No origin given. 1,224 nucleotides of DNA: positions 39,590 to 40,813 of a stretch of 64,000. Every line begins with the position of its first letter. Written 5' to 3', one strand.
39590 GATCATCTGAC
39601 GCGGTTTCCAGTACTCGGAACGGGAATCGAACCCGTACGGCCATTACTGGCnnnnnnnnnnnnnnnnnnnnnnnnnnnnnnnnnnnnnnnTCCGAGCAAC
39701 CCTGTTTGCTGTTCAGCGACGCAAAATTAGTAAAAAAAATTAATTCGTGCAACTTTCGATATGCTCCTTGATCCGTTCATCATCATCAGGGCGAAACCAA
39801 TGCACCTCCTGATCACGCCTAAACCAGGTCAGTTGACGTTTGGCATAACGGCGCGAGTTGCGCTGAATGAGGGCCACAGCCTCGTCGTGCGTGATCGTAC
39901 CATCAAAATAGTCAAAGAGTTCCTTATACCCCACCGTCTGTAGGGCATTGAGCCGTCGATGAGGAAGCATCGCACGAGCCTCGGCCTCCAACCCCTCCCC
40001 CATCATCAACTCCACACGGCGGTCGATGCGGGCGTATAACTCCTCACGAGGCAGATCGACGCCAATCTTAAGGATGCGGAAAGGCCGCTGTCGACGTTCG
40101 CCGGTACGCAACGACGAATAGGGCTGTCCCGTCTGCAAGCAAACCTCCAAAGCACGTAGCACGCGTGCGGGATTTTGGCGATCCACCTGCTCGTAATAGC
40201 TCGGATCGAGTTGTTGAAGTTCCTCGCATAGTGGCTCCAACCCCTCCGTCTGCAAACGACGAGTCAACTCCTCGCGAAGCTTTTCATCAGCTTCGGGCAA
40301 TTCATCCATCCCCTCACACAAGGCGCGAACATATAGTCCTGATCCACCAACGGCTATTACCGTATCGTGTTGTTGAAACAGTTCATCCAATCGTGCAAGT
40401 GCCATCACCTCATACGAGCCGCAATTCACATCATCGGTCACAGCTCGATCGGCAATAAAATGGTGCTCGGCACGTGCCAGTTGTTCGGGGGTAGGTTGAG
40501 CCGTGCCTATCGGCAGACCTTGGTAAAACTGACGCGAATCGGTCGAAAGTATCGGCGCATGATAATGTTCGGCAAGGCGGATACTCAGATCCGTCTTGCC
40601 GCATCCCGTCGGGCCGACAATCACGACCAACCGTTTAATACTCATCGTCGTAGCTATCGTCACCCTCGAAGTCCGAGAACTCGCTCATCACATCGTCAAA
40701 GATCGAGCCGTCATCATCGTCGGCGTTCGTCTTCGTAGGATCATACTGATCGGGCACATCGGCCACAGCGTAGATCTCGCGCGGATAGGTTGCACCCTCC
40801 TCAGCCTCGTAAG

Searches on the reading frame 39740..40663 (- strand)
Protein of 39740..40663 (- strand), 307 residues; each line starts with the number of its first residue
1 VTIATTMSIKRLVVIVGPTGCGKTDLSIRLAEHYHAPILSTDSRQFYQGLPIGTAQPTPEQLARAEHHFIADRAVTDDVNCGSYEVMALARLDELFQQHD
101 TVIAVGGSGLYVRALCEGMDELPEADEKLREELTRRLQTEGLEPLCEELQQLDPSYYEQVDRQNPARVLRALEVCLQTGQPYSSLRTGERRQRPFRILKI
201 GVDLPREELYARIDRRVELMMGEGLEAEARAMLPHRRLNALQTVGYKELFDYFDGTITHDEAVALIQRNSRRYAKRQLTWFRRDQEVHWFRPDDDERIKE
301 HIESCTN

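Call 90: search_protein_families(library=pfam, proteins=[window:39740-40663:-], max_evalue=0.01)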
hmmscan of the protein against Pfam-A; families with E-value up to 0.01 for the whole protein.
window:39740-40663:- (307 aa): 10 families
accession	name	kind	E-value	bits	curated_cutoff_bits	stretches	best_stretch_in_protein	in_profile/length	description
PF01715.23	IPPT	-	1.2e-78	264.6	23.6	1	45-284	1-243/243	IPP transferase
PF01745.22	IPT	-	1.2e-11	44.9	20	1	12-108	3-99/233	Isopentenyl transferase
PF13238.12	AAA_18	-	0.00017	22.5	29.4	0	13-40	1-25/128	AAA domain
PF13671.12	AAA_33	-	0.00032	21.5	27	1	12-72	1-64/143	AAA domain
PF13521.12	AAA_28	-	0.00085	20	27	1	13-53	2-42/164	AAA domain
PF13191.12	AAA_16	-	0.0019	19.2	32.6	1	11-154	25-146/167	AAA ATPase domain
PF13401.12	AAA_22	-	0.0058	17.4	27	0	10-42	5-33/130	AAA domain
PF07728.20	AAA_5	-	0.0065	16.9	22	0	13-41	2-25/139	AAA domain (dynein-related subfamily)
PF17213.9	Hydin_ADK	-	0.008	16.8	27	0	13-43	2-32/196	Hydin Adenylate kinase-like domain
PF00625.27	Guanylate_kin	-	0.0081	16.3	25.2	0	10-80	2-64/182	Guanylate kinase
